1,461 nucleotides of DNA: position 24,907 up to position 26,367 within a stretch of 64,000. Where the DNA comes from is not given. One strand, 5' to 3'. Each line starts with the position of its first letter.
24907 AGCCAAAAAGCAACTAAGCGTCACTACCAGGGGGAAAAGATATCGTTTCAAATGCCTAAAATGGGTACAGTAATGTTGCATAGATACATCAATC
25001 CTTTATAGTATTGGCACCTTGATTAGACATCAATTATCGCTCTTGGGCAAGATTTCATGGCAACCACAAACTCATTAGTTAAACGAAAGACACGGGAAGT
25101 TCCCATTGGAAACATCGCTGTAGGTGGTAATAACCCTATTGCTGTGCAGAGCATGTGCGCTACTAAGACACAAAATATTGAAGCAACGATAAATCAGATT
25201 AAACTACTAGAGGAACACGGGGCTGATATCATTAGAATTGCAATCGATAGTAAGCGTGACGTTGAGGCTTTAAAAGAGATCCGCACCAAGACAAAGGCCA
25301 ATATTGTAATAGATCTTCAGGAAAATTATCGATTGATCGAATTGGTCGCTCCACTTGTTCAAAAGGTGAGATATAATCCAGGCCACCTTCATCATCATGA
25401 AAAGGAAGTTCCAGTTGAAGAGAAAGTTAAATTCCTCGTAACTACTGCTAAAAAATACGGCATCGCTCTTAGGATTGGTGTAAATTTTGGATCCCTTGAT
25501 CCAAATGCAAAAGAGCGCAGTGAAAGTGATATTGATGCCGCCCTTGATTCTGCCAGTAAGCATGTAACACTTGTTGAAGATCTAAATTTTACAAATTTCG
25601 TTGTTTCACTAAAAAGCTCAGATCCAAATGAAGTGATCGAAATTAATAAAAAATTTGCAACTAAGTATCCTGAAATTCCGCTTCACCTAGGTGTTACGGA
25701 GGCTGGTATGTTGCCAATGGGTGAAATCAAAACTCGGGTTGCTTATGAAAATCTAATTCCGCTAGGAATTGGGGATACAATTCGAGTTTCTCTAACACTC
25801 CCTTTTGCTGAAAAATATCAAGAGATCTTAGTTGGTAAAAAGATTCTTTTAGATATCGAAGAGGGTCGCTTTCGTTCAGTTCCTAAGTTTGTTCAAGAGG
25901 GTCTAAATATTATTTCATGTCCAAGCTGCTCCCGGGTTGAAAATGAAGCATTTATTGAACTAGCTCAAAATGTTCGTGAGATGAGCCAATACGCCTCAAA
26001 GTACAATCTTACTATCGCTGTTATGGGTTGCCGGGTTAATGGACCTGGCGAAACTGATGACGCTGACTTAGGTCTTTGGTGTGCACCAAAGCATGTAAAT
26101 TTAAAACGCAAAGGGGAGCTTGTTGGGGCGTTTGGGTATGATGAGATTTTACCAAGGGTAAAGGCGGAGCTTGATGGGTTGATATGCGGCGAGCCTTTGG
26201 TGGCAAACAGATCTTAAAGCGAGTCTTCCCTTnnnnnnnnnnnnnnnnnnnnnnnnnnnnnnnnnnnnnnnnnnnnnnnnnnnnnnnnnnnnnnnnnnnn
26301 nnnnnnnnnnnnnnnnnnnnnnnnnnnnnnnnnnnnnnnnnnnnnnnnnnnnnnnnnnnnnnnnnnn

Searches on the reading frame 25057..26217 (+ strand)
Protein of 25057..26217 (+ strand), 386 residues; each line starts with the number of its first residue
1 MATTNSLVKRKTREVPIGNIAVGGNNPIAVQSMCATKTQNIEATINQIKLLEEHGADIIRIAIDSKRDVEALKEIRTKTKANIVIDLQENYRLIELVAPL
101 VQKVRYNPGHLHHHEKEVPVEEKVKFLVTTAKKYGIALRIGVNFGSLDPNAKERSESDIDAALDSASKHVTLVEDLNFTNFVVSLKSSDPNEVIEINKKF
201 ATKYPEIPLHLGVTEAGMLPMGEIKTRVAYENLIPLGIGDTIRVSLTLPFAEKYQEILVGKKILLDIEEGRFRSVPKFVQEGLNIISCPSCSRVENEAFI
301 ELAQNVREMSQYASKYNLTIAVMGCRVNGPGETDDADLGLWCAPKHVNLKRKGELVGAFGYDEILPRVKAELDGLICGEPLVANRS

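Call 60: search_protein_families(library=pfam, proteins=[window:25057-26217:+], max_evalue=0.00001)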
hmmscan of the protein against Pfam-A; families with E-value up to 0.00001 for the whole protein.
window:25057-26217:+ (386 aa): 1 family
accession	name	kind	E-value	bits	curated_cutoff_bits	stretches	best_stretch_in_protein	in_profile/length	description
PF04551.19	GcpE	-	2.5e-101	339.6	32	1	12-372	1-341/343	GcpE protein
